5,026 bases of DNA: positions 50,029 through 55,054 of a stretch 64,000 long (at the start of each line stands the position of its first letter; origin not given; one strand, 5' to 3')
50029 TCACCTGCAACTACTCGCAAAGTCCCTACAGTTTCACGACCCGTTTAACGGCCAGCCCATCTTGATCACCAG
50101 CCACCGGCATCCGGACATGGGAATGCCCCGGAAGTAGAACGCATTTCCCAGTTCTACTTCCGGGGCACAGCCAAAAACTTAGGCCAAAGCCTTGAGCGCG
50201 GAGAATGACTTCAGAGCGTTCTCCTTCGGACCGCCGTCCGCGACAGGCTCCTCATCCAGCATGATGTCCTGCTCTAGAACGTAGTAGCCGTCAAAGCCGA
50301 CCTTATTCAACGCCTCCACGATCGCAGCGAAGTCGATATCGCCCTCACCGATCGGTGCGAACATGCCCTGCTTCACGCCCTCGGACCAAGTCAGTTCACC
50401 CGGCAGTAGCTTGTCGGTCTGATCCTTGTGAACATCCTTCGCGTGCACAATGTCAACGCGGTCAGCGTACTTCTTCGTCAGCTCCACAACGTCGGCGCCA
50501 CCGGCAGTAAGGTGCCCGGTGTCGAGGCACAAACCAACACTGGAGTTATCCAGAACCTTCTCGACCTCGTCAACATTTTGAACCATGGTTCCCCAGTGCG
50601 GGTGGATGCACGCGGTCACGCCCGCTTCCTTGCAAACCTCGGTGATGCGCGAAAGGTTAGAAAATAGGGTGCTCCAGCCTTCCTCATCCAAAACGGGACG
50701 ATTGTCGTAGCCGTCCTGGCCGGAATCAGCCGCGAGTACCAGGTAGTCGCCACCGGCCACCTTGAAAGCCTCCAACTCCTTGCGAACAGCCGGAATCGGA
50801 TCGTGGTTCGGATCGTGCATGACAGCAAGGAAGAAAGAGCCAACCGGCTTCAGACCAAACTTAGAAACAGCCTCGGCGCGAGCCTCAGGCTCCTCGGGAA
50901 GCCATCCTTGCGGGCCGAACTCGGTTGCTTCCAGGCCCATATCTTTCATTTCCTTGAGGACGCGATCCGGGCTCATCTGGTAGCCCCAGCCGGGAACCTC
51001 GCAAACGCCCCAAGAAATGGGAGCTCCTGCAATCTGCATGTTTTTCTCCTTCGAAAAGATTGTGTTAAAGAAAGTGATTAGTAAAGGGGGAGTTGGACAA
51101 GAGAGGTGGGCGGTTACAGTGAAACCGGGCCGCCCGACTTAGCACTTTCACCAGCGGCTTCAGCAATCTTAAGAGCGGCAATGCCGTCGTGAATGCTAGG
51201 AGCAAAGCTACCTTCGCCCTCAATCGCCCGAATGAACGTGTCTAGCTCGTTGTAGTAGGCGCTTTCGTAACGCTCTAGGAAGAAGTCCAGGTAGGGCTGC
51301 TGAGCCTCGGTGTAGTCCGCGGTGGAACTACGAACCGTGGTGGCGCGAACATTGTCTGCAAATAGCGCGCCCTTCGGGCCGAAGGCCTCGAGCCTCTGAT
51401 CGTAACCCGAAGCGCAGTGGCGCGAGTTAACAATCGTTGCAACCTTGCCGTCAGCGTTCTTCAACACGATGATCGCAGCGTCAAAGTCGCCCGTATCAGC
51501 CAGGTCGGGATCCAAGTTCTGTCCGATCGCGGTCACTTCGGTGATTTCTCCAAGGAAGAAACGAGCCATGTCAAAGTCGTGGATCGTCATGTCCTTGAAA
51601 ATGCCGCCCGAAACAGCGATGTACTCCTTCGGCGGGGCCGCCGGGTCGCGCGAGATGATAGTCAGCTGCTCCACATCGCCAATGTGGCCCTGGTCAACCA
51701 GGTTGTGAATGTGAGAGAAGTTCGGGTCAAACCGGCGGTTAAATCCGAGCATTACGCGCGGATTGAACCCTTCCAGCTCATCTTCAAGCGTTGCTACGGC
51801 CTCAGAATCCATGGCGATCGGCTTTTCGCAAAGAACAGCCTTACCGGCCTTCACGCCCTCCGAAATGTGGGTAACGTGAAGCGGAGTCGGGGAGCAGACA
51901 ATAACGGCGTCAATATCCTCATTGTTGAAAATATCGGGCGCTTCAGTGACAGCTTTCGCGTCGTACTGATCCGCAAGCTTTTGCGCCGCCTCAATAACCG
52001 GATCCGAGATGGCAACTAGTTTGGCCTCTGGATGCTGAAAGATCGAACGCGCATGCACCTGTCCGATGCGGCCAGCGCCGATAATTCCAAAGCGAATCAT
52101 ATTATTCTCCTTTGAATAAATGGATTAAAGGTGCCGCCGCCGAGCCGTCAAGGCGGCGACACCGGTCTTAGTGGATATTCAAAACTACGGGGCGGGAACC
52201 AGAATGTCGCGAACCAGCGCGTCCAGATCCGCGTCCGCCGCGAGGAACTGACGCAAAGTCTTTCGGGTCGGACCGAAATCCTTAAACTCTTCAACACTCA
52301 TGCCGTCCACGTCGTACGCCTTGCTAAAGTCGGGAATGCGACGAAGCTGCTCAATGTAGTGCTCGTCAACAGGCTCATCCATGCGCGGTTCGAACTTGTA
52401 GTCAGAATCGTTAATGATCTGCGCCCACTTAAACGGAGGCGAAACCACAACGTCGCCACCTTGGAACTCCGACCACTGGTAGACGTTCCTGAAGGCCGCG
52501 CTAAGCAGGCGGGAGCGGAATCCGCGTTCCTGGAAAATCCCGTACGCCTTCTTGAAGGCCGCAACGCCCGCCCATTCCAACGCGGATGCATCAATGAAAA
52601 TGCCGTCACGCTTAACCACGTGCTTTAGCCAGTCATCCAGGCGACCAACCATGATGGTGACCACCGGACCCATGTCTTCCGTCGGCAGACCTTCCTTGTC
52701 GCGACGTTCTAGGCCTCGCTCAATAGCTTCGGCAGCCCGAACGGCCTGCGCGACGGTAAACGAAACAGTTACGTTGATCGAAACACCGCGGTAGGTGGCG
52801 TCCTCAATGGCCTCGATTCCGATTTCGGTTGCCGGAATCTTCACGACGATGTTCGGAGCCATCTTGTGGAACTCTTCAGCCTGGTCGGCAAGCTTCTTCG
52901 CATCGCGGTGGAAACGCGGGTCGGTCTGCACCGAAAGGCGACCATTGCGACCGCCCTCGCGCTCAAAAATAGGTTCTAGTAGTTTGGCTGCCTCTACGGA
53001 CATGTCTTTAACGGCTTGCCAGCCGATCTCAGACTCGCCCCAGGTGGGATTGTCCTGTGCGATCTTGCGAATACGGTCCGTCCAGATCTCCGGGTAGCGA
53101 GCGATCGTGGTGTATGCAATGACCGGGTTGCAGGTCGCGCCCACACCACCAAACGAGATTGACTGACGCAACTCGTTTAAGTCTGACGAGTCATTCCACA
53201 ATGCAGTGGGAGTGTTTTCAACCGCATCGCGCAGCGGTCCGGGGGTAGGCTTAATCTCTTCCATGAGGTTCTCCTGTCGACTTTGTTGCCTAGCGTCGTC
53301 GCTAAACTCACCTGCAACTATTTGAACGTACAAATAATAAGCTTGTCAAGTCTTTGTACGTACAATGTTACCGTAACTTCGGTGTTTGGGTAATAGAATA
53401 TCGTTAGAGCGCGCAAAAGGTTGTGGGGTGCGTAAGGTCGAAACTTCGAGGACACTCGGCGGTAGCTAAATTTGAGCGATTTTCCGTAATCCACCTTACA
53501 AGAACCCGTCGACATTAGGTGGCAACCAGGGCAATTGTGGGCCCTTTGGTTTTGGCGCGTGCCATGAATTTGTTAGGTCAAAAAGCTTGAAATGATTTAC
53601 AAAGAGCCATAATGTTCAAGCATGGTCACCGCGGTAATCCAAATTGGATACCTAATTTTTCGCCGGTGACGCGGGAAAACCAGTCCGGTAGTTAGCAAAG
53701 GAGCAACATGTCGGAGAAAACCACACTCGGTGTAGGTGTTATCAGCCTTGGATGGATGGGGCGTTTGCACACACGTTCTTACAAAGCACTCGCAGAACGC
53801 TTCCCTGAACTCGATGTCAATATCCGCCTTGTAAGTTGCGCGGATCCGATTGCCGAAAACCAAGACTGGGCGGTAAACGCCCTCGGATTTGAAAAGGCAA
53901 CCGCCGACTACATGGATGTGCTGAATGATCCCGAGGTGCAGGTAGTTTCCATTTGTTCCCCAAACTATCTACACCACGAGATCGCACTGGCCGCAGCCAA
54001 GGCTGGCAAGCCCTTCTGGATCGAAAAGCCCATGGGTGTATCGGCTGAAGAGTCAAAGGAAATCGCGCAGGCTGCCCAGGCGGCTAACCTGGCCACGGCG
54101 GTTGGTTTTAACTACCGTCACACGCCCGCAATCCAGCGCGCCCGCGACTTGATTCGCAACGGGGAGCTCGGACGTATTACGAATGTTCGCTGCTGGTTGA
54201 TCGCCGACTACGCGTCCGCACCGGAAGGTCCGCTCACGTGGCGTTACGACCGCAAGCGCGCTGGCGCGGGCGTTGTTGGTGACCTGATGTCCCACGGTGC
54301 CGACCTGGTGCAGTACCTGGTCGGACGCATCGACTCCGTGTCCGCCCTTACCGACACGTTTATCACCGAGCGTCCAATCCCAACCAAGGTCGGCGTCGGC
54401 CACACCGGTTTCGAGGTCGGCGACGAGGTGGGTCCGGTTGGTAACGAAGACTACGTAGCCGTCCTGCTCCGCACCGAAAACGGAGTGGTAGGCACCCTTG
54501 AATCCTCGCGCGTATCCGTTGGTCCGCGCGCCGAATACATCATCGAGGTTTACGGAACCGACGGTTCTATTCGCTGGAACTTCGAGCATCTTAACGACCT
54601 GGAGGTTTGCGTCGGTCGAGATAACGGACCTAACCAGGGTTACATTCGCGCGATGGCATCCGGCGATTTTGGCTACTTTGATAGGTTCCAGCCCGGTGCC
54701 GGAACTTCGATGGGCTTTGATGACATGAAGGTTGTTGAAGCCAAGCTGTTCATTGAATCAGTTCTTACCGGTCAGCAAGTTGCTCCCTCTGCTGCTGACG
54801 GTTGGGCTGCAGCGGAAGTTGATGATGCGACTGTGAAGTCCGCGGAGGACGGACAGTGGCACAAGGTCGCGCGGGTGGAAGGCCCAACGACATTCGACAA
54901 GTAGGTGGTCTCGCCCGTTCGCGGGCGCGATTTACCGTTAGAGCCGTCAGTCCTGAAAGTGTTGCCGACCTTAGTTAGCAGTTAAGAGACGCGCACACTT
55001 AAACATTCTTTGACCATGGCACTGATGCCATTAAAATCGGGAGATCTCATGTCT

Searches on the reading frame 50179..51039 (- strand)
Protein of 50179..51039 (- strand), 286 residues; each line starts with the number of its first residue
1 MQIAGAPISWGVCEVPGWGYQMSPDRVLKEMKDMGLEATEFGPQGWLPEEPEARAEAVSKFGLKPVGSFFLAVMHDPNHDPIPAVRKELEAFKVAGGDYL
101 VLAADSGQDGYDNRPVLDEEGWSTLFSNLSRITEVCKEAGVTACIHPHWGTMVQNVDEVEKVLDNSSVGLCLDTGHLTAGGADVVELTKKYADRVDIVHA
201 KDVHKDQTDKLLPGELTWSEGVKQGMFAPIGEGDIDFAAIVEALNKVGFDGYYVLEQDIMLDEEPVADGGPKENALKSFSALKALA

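Call 16: search_protein_families(library=pfam, proteins=[window:50179-51039:-], max_evalue=0.00001)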
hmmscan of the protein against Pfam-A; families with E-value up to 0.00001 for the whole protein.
window:50179-51039:- (286 aa): 2 families
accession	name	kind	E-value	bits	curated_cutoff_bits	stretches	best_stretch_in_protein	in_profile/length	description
PF01261.30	AP_endonuc_2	-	3.7e-30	105.9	31.1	1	29-261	2-233/249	Xylose isomerase-like TIM barrel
PF03786.19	UxuA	-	3.3e-07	29.8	23.7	1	118-261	177-322/352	D-mannonate dehydratase (UxuA)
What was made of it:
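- Tried and rejected: The weak UxuA Pfam hit at 50179-51039 was rejected as a cross-hit of an IolE-like TIM-barrel protein in the inositol cluster (call 16).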

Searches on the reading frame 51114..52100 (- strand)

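Call 16: search_protein_families(library=pfam, proteins=[window:51114-52100:-], max_evalue=0.00001)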
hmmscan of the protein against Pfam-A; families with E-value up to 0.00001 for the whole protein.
window:51114-52100:- (328 aa): 4 families
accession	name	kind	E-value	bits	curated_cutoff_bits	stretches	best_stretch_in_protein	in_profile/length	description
PF01408.29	GFO_IDH_MocA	-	1.2e-28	100.6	24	1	2-118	1-118/120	Oxidoreductase family, NAD-binding Rossmann fold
PF22725.1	GFO_IDH_MocA_C3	-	2.1e-25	89.5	27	1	129-246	2-123/124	GFO/IDH/MocA C-terminal domain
PF02894.22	GFO_IDH_MocA_C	-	2.1e-23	83.7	22.9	1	134-328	3-218/218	Oxidoreductase family, C-terminal alpha/beta domain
PF03435.24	Sacchrp_dh_NADP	-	3e-07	31.3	25.1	0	5-67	2-73/129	Saccharopine dehydrogenase NADP binding domain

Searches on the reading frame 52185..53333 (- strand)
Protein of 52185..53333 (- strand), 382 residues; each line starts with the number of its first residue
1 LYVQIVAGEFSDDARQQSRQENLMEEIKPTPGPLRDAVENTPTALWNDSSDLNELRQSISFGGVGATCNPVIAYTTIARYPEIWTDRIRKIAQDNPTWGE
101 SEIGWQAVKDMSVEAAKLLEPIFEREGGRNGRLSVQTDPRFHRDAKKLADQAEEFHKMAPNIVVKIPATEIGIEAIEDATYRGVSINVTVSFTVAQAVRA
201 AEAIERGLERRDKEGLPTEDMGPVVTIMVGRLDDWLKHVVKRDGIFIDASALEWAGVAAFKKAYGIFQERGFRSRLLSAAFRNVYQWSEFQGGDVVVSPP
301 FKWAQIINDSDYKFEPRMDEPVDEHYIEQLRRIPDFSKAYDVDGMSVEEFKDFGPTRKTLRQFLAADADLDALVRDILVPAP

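Call 17: search_protein_families(library=pfam, proteins=[window:52185-53333:-], max_evalue=0.00001)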
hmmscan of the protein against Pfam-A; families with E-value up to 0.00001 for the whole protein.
window:52185-53333:- (382 aa): 1 family
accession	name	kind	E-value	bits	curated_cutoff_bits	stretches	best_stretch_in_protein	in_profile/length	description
PF00923.25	TAL_FSA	-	3e-38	132.2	27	1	45-312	1-238/285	Transaldolase/Fructose-6-phosphate aldolase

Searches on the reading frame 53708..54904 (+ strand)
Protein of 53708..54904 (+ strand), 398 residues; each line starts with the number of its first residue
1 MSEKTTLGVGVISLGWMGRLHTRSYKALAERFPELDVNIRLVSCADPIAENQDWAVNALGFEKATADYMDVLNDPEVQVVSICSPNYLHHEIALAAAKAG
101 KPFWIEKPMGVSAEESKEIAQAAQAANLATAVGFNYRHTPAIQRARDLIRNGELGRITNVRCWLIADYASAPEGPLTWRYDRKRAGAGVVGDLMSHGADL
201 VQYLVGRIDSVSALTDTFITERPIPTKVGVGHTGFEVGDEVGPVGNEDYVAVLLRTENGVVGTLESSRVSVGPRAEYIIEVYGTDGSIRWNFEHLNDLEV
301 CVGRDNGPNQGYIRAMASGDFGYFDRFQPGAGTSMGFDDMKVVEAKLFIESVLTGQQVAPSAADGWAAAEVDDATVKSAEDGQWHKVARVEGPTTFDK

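Call 17: search_protein_families(library=pfam, proteins=[window:53708-54904:+], max_evalue=0.00001)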
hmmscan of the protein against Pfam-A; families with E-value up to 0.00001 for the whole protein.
window:53708-54904:+ (398 aa): 4 families
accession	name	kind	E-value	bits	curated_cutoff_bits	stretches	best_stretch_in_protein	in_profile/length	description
PF22725.1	GFO_IDH_MocA_C3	-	3.6e-30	105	27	1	142-289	1-124/124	GFO/IDH/MocA C-terminal domain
PF02894.22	GFO_IDH_MocA_C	-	7.7e-25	88.4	22.9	1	146-386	1-217/218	Oxidoreductase family, C-terminal alpha/beta domain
PF01408.29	GFO_IDH_MocA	-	9.4e-20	71.9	24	1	8-134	2-120/120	Oxidoreductase family, NAD-binding Rossmann fold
PF22685.1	Gal80p_C-like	-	3.9e-06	27.6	29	1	140-289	1-149/152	Gal80p, C-terminal domain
